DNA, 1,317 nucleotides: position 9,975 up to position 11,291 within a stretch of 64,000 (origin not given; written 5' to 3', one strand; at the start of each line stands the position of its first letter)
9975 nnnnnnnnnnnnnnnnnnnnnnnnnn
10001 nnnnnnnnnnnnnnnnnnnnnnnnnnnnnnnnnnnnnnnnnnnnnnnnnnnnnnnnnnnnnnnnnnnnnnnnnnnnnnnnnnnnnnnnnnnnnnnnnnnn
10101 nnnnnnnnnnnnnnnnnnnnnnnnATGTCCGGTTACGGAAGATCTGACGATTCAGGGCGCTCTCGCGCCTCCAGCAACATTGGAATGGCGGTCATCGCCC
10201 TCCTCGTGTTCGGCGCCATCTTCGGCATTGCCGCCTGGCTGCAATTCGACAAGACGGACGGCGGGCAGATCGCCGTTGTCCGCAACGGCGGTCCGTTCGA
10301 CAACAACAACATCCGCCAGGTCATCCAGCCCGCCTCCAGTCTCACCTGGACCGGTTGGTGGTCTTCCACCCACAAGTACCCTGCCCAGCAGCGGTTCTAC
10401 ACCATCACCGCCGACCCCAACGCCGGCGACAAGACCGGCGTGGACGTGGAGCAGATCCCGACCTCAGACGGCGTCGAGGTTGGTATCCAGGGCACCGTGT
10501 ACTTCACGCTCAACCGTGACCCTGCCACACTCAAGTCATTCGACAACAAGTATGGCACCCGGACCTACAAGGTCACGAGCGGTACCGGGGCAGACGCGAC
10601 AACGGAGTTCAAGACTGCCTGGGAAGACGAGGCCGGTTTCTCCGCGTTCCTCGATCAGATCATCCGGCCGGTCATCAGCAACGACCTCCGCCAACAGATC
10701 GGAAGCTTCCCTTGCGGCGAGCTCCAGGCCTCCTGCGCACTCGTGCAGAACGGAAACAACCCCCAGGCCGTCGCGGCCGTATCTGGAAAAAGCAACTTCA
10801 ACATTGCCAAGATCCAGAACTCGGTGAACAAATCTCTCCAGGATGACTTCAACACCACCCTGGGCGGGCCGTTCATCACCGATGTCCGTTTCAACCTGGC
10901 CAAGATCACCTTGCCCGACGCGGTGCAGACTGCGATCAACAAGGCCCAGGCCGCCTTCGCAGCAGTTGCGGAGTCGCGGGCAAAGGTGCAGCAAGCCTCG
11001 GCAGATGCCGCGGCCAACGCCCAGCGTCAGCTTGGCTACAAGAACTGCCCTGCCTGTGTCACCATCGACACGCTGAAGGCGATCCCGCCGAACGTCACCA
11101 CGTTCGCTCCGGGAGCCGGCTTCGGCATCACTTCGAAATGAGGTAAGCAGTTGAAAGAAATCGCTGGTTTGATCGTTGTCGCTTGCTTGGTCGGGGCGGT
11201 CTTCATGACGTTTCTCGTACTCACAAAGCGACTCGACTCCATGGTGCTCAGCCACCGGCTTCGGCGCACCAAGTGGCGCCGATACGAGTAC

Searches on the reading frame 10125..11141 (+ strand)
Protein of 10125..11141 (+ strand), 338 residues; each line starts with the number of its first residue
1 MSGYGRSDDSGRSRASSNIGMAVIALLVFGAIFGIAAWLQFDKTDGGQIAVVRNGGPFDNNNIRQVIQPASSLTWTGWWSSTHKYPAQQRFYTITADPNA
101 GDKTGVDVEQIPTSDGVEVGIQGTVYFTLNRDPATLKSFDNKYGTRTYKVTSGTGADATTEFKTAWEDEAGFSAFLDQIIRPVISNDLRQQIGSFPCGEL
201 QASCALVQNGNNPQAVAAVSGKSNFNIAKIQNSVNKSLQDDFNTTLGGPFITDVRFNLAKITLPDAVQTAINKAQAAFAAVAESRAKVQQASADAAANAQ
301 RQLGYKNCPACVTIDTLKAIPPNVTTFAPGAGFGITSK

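Call 10: search_protein_families(library=pfam, proteins=[window:10125-11141:+], max_evalue=0.01)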
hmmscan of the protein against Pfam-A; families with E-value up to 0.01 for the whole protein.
window:10125-11141:+ (338 aa): 1 family
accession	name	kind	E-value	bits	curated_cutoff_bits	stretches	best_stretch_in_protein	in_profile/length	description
PF01145.31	Band_7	-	2.1e-16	60.9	23.6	1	44-294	3-175/176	SPFH domain / Band 7 family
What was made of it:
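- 10125..11141 (+): SPFH/Band_7 gene, the downstream co-oriented gene in this genome. It has no recognisable promoter of its own. Pfam PF01145, E=2.1e-16 (call 10).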

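Call 11: find_encoding_contigs(protein=window:10125-11141:+, flank=10000, max_places=10)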
Protein window:10125-11141:+ (338 aa): 7 contigs read that carry it; 5 places shown.
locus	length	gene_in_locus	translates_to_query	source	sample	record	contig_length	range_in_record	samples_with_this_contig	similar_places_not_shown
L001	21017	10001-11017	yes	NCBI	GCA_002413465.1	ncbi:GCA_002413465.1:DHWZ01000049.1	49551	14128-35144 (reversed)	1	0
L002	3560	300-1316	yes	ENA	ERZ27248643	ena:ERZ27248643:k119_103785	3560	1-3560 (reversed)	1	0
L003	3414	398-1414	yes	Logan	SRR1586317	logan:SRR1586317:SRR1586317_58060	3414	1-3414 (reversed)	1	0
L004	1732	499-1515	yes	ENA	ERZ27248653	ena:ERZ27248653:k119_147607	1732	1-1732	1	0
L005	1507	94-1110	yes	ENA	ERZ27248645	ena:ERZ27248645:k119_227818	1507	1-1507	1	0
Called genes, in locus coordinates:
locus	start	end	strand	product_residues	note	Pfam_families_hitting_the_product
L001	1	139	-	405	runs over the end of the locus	PF13522:GATase_6, PF13537:GATase_7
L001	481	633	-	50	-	-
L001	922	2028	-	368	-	PF03979:Sigma70_r1_1, PF00140:Sigma70_r1_2, PF04542:Sigma70_r2, PF04539:Sigma70_r3, PF04545:Sigma70_r4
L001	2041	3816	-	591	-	PF01807:Zn_ribbon_DnaG, PF08275:DNAG_N, PF01751:Toprim, PF13155:Toprim_2, PF13362:Toprim_3 (weak), PF13662:Toprim_4, PF10410:DnaB_bind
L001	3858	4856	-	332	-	PF02811:PHP (weak)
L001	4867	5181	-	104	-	-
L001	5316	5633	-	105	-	-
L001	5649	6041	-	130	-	PF00903:Glyoxalase (weak)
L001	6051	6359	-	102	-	PF04237:YjbR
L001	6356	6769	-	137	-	PF01641:SelR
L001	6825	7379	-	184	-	PF12697:Abhydrolase_6 (faint), PF06821:Ser_hydrolase, PF00561:Abhydrolase_1 (faint)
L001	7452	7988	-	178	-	-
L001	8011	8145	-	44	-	-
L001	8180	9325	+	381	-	PF02769:AIRS_C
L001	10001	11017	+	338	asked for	PF01145:Band_7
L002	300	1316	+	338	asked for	PF01145:Band_7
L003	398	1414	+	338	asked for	PF01145:Band_7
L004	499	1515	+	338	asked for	PF01145:Band_7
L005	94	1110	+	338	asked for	PF01145:Band_7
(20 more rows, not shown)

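Call 12: find_homologous_proteins(query=window:10125-11141:+, max_evalue=1e-10)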
Query window:10125-11141:+ (338 aa): 835 proteins with E <= 1e-10 among 5967 candidates; the best 120 are listed.
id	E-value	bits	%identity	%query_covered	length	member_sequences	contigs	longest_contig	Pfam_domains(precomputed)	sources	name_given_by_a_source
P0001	9.1e-222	753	100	100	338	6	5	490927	PF01145.32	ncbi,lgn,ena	-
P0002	2.9e-188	643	90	94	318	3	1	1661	PF01145.32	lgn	-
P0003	2.0e-170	584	84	94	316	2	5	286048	PF01145.32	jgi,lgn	-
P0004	5.0e-169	580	84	93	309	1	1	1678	PF01145.32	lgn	-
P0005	3.1e-138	479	67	98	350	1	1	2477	PF01145.32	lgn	-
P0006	4.5e-138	478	73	87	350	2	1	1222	PF01145.32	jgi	-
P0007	1.6e-137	476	67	94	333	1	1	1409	PF01145.32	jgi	jgi:regulator of protease activity HflC (stomatin/prohibitin superfamily)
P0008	5.4e-137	474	68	94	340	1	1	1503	PF01145.32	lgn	-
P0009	7.0e-137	474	68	93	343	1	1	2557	PF01145.32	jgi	jgi:regulator of protease activity HflC (stomatin/prohibitin superfamily)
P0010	1.6e-136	473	69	94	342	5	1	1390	PF01145.32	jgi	-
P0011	3.3e-136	472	70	88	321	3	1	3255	PF01145.32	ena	-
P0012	4.2e-136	472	70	90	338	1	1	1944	PF01145.32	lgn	-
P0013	1.3e-134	467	71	87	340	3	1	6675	PF01145.32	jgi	jgi:regulator of protease activity HflC (stomatin/prohibitin superfamily)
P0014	1.7e-134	466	67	93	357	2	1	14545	PF01145.32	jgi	jgi:regulator of protease activity HflC (stomatin/prohibitin superfamily)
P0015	1.9e-134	466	70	89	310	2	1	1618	PF01145.32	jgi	jgi:regulator of protease activity HflC (stomatin/prohibitin superfamily)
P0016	4.7e-134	465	69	93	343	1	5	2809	PF01145.32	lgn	-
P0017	2.0e-133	463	66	94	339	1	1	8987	PF01145.32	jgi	jgi:regulator of protease activity HflC (stomatin/prohibitin superfamily)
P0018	8.6e-133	461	70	88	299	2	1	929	PF01145.32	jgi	-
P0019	9.1e-133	461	65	99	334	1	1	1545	PF01145.32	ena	-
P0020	1.2e-132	460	66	94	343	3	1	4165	PF01145.32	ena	-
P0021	1.5e-132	460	69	88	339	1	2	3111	PF01145.32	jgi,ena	-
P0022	1.5e-132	460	69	88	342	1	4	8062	PF01145.32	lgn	-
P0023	2.5e-132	459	67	96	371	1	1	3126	PF01145.32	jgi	jgi:regulator of protease activity HflC (stomatin/prohibitin superfamily)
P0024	5.3e-132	458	69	89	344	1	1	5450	PF01145.32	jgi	jgi:regulator of protease activity HflC (stomatin/prohibitin superfamily)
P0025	5.5e-132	458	69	87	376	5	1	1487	PF01145.32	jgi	jgi:regulator of protease activity HflC (stomatin/prohibitin superfamily)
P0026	8.3e-132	457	66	94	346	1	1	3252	PF01145.32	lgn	-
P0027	1.8e-131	456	69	90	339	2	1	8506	PF01145.32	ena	-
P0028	1.6e-130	453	68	90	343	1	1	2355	PF01145.32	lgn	-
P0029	2.1e-130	453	65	96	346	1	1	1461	PF01145.32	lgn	-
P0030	2.2e-130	453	70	87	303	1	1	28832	PF01145.32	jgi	jgi:regulator of protease activity HflC (stomatin/prohibitin superfamily)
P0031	4.5e-130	452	65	97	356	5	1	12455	PF01145.32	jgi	jgi:regulator of protease activity HflC (stomatin/prohibitin superfamily)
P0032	1.4e-129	450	67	92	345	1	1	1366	PF01145.32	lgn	-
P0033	1.5e-129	450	65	93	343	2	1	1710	PF01145.32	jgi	jgi:regulator of protease activity HflC (stomatin/prohibitin superfamily)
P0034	4.8e-129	448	67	87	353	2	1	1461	PF01145.32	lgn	-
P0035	8.9e-129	447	63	98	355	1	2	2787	PF01145.32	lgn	-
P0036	2.0e-128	446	65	93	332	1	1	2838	PF01145.32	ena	-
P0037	2.3e-128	446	65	94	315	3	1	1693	PF01145.32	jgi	jgi:regulator of protease activity HflC (stomatin/prohibitin superfamily)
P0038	3.8e-128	445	69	88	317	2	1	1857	PF01145.32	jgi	jgi:regulator of protease activity HflC (stomatin/prohibitin superfamily)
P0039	1.4e-127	444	67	88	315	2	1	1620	PF01145.32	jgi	jgi:regulator of protease activity HflC (stomatin/prohibitin superfamily)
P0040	2.2e-127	443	65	90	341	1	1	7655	PF01145.32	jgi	jgi:regulator of protease activity HflC (stomatin/prohibitin superfamily)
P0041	3.1e-127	442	67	88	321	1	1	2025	PF01145.32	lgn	-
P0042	4.2e-127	442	68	88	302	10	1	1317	PF01145.32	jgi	jgi:regulator of protease activity HflC (stomatin/prohibitin superfamily)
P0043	8.6e-127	441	62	95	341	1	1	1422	PF01145.32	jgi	jgi:regulator of protease activity HflC (stomatin/prohibitin superfamily)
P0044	9.6e-127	441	65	90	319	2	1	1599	PF01145.32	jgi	jgi:regulator of protease activity HflC (stomatin/prohibitin superfamily)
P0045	1.3e-126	440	67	88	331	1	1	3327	PF01145.32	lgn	-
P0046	4.4e-126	439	67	88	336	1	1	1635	PF01145.32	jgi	jgi:regulator of protease activity HflC (stomatin/prohibitin superfamily)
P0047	9.9e-126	437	66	88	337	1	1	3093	PF01145.32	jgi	jgi:regulator of protease activity HflC (stomatin/prohibitin superfamily)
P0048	1.6e-125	437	64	94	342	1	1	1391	PF01145.32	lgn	-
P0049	1.6e-125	437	66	88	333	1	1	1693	PF01145.32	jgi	jgi:regulator of protease activity HflC (stomatin/prohibitin superfamily)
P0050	1.7e-125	437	63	93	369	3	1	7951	PF01145.32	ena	-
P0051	3.6e-125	436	66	88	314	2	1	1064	PF01145.32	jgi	-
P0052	3.7e-125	436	64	94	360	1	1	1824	PF01145.32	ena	-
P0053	6.9e-125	435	67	86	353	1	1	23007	PF01145.32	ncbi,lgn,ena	-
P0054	6.9e-125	435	64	91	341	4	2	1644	PF01145.32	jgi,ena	jgi:hypothetical protein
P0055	7.5e-125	435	66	88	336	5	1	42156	PF01145.32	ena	-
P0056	1.5e-124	434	63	93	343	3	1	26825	PF01145.32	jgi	-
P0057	1.9e-124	433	64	93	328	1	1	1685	PF01145.32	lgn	-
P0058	4.0e-124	432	66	87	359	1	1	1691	PF01145.32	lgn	-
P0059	6.9e-124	431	66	86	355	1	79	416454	PF01145.32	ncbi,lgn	ncbi:MAG: SPFH domain-containing protein [Kineosporiaceae bacterium]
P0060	1.2e-123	431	60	99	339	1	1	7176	PF01145.32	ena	-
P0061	5.6e-123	428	66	88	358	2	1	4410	PF01145.32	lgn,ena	-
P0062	2.0e-122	427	65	87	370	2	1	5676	PF01145.32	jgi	-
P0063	2.1e-122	427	66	88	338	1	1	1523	PF01145.32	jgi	jgi:regulator of protease activity HflC (stomatin/prohibitin superfamily)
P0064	2.7e-122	426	66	88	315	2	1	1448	PF01145.32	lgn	-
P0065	7.0e-122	425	63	88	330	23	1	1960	PF01145.32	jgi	-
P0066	8.0e-122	425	66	88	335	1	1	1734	PF01145.32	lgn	-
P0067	2.1e-121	423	62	88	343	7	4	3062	PF01145.32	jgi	jgi:hypothetical protein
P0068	2.7e-121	423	62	93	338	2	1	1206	PF01145.32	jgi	jgi:regulator of protease activity HflC (stomatin/prohibitin superfamily)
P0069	4.2e-121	422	60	98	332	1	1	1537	PF01145.32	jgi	jgi:regulator of protease activity HflC (stomatin/prohibitin superfamily)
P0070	5.4e-121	422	62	93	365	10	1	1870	PF01145.32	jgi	-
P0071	5.6e-121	422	63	88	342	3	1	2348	PF01145.32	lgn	-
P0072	1.3e-120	421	61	97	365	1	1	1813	PF01145.32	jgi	-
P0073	2.6e-120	420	60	96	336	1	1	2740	PF01145.32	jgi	jgi:regulator of protease activity HflC (stomatin/prohibitin superfamily)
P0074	2.9e-120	420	62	93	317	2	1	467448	PF01145.32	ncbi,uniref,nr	ncbi:SPFH domain-containing protein [Motilibacter peucedani]|uniref:SPFH domain-containing protein n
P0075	6.0e-120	418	62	87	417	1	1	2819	PF01145.32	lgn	-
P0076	2.3e-118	413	64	88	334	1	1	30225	PF01145.32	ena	-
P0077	3.2e-118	413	58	94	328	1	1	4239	PF01145.32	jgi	jgi:regulator of protease activity HflC (stomatin/prohibitin superfamily)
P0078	8.0e-118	411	60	89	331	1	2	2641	PF01145.32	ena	-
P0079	8.0e-118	411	61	88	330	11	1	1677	PF01145.32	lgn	-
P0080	1.1e-117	411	60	97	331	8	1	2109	PF01145.32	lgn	-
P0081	1.6e-117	411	63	88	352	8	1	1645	PF01145.32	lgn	-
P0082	1.7e-117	410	62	94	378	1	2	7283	PF01145.32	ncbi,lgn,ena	-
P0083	1.9e-117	410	61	93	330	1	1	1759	PF01145.32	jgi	jgi:hypothetical protein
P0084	2.2e-117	410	59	96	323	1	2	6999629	PF01145.32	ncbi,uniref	ncbi:SPFH domain-containing protein [Streptacidiphilus monticola]|uniref:SPFH domain-containing prot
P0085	2.5e-117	410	60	94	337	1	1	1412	PF01145.32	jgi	jgi:hypothetical protein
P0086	2.5e-117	410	59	94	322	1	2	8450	PF01145.32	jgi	jgi:regulator of protease activity HflC (stomatin/prohibitin superfamily)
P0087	2.6e-117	410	60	94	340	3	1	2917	PF01145.32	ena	-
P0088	2.6e-117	410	58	96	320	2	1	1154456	PF01145.32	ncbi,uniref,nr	ncbi:SPFH domain-containing protein [Streptacidiphilus rugosus]|uniref:SPFH domain-containing protei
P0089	2.8e-117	410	60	93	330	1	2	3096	PF01145.32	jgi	jgi:regulator of protease activity HflC (stomatin/prohibitin superfamily)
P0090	2.9e-117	410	61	88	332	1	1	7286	PF01145.32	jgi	jgi:hypothetical protein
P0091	3.4e-117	409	60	93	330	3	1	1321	PF01145.32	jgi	jgi:hypothetical protein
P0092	3.7e-117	409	58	92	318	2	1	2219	PF01145.32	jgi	jgi:regulator of protease activity HflC (stomatin/prohibitin superfamily)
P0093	6.9e-117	408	61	93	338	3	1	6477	PF01145.32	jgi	jgi:regulator of protease activity HflC (stomatin/prohibitin superfamily)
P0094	7.6e-117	408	61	94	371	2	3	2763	PF01145.32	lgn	-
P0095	1.0e-116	408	61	93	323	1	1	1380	PF01145.32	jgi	jgi:regulator of protease activity HflC (stomatin/prohibitin superfamily)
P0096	1.2e-116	408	60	94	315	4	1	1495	PF01145.32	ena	-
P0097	1.2e-116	408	60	93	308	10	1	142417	PF01145.32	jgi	-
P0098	1.2e-116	408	59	94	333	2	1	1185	PF01145.32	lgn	-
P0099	1.4e-116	407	59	94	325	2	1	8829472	PF01145.32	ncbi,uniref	ncbi:SPFH domain-containing protein [Peterkaempfera sp. SMS 1(5)a]|uniref:SPFH domain-containing pro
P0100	1.4e-116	407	58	90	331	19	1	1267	PF01145.32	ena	-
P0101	2.0e-116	407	63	88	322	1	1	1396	PF01145.32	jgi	jgi:regulator of protease activity HflC (stomatin/prohibitin superfamily)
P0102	2.2e-116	407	58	94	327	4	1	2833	PF01145.32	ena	-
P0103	2.9e-116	406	60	92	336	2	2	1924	PF01145.32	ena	-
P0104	4.4e-116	406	58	93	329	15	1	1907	PF01145.32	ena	-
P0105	4.8e-116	406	57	96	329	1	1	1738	PF01145.32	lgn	-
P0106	6.3e-116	405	58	93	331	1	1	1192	PF01145.32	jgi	jgi:regulator of protease activity HflC (stomatin/prohibitin superfamily)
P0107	7.0e-116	405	60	94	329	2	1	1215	PF01145.32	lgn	-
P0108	7.5e-116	405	59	93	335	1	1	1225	PF01145.32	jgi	jgi:hypothetical protein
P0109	9.2e-116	405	62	87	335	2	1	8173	PF01145.32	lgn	-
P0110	1.0e-115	405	61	93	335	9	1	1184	PF01145.32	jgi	jgi:hypothetical protein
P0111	1.0e-115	405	59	93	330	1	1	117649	PF01145.32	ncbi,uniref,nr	ncbi:SPFH domain-containing protein [Streptacidiphilus neutrinimicus]|uniref:SPFH domain-containing 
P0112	1.2e-115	404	58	93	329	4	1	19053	PF01145.32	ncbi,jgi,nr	ncbi:MAG: hypothetical protein QOE58_871 [Actinomycetota bacterium]|jgi:hypothetical protein|nr:hypo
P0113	1.5e-115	404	60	96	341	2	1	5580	PF01145.32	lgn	-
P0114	1.5e-115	404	59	93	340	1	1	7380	PF01145.32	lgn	-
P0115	2.6e-115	403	59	94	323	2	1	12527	PF01145.32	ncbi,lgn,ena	-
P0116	4.8e-115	402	60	94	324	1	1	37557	PF01145.32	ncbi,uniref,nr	ncbi:SPFH domain-containing protein [Streptacidiphilus griseoplanus]|uniref:SPFH domain-containing p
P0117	7.9e-115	402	57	93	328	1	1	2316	PF01145.32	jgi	jgi:regulator of protease activity HflC (stomatin/prohibitin superfamily)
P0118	8.5e-115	402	61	93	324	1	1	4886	PF01145.32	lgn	-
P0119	8.6e-115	402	58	95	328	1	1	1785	PF01145.32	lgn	-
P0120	1.0e-114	401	57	93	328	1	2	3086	PF01145.32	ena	-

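Call 13: find_encoding_contigs(protein=P0003, flank=10000, max_places=6)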
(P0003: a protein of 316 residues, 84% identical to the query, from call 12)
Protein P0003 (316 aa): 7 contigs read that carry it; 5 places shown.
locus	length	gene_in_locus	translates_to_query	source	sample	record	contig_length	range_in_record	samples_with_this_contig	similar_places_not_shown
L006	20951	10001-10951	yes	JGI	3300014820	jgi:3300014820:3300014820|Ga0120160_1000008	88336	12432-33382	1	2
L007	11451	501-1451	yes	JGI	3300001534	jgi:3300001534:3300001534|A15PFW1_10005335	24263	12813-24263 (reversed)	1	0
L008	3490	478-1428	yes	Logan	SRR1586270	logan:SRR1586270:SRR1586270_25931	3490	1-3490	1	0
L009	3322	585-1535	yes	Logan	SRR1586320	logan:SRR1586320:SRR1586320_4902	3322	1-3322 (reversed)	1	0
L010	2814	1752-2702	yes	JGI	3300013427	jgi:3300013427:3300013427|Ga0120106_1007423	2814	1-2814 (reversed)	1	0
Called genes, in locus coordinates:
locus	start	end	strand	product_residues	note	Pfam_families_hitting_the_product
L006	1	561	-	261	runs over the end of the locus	PF01476:LysM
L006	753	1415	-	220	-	-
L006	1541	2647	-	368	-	PF03979:Sigma70_r1_1, PF00140:Sigma70_r1_2, PF04542:Sigma70_r2, PF04539:Sigma70_r3, PF04545:Sigma70_r4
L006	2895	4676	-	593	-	PF01807:Zn_ribbon_DnaG, PF08275:DNAG_N, PF01751:Toprim, PF13155:Toprim_2, PF13362:Toprim_3 (weak), PF13662:Toprim_4, PF10410:DnaB_bind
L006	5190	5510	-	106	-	-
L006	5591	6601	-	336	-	PF02811:PHP (weak)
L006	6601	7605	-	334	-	-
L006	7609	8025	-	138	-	-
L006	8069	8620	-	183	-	PF03848:TehB, PF13489:Methyltransf_23, PF08241:Methyltransf_11, PF13649:Methyltransf_25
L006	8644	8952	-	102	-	PF04237:YjbR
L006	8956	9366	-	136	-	PF01641:SelR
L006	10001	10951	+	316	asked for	PF01145:Band_7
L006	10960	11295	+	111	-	-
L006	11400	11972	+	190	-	PF03352:Adenine_glyco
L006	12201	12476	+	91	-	PF03551:PadR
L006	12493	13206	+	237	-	PF13481:AAA_25 (faint), PF00005:ABC_tran, PF02463:SMC_N (faint), PF13304:AAA_21 (faint)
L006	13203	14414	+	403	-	PF12704:MacB_PCD, PF02687:FtsX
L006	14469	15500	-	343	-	PF01380:SIS, PF10432:bact-PGI_C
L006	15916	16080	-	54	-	-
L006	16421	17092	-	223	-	-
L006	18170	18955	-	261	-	-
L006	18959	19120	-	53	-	-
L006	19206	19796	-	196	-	-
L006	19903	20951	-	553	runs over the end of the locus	PF00118:Cpn60_TCP1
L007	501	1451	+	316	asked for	PF01145:Band_7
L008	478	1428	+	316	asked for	PF01145:Band_7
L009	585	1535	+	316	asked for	PF01145:Band_7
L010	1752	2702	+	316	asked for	PF01145:Band_7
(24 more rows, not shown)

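Call 14: find_encoding_contigs(protein=P0002, flank=5000, max_places=4)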
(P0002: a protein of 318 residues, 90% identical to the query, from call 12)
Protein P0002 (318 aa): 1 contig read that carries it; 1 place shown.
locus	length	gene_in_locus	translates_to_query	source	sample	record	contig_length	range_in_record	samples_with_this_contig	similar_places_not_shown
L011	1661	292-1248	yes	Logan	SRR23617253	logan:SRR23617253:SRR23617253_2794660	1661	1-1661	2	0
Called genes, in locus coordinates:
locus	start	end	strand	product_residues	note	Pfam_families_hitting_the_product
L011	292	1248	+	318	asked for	PF01145:Band_7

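Call 15: find_encoding_contigs(protein=P0004, flank=5000, max_places=4)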
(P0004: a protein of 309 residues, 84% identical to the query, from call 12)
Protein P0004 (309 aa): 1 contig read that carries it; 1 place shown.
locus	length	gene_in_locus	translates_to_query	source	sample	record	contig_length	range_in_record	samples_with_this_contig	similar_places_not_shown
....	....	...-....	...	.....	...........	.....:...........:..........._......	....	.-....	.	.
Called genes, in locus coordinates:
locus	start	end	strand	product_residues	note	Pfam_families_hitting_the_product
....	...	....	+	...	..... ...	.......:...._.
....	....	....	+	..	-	?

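Call 20: find_encoding_contigs(protein=P0030, flank=6000, max_places=3)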
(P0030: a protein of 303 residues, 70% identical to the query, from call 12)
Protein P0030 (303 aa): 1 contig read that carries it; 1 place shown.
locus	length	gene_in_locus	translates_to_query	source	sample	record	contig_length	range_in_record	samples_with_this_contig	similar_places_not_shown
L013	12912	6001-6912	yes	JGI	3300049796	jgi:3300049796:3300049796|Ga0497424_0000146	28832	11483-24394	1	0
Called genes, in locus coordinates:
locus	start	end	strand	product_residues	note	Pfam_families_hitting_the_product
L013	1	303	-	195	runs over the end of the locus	-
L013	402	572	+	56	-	-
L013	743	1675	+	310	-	PF02585:PIG-L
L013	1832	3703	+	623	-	PF00004:AAA, PF01434:Peptidase_M41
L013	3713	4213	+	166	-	PF01613:Flavin_Reduct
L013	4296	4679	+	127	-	PF12838:Fer4_7 (weak), PF13484:Fer4_16 (faint), PF00037:Fer4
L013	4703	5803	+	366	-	PF00155:Aminotran_1_2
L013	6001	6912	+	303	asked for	PF01145:Band_7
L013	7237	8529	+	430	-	PF00285:Citrate_synt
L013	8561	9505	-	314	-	-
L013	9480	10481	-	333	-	PF14789:THDPS_M, PF14602:Hexapep_2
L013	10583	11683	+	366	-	PF04389:Peptidase_M28 (weak), PF01546:Peptidase_M20, PF07687:M20_dimer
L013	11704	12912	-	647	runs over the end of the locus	PF00990:GGDEF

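Call 21: find_encoding_contigs(protein=P0055, flank=6000, max_places=3)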
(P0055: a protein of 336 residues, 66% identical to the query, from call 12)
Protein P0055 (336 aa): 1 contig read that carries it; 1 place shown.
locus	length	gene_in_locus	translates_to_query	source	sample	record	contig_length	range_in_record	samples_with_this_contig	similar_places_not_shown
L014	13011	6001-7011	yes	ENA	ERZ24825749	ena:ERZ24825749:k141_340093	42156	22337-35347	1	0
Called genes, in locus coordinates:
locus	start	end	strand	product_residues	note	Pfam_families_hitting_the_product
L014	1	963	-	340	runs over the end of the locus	PF08240:ADH_N, PF16912:Glu_dehyd_C, PF00107:ADH_zinc_N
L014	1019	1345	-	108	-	PF02627:CMD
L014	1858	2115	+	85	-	PF00248:Aldo_ket_red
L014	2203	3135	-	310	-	-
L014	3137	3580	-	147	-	PF12802:MarR_2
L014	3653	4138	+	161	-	-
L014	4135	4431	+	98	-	-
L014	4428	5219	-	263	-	PF00106:adh_short, PF08659:KR, PF13561:adh_short_C2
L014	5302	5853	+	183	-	PF01047:MarR, PF12802:MarR_2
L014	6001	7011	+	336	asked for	PF01145:Band_7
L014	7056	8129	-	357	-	-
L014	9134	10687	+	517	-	PF09660:DUF2397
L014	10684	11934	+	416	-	PF09661:DUF2398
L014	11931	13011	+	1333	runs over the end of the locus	PF13558:SbcC_Walker_B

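Call 22: find_encoding_contigs(protein=P0059, flank=6000, max_places=3)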
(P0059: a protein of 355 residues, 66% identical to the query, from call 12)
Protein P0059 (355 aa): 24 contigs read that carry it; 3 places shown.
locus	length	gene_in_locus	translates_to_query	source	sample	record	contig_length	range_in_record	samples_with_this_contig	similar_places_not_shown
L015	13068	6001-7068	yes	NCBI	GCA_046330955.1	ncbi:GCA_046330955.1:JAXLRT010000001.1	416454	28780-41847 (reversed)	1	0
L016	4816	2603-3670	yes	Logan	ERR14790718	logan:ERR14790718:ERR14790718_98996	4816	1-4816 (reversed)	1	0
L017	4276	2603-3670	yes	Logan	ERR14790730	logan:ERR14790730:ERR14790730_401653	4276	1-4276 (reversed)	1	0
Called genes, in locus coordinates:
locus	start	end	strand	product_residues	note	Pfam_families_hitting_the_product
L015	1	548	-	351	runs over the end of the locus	-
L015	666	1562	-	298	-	PF00528:BPD_transp_1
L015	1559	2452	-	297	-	PF00528:BPD_transp_1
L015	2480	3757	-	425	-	PF01547:SBP_bac_1, PF13416:SBP_bac_8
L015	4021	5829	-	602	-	PF01921:tRNA-synt_1f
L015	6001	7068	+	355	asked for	PF01145:Band_7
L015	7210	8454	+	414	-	-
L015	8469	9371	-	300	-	-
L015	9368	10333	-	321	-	PF14789:THDPS_M, PF14602:Hexapep_2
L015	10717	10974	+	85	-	-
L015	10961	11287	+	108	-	PF02452:PemK_toxin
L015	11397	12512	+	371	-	PF04389:Peptidase_M28 (faint), PF01546:Peptidase_M20, PF07687:M20_dimer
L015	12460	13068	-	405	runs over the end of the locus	PF07690:MFS_1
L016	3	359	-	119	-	?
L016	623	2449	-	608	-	PF01921:tRNA-synt_1f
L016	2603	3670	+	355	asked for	PF01145:Band_7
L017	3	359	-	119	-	?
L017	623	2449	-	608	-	PF01921:tRNA-synt_1f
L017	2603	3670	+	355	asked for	PF01145:Band_7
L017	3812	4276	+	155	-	?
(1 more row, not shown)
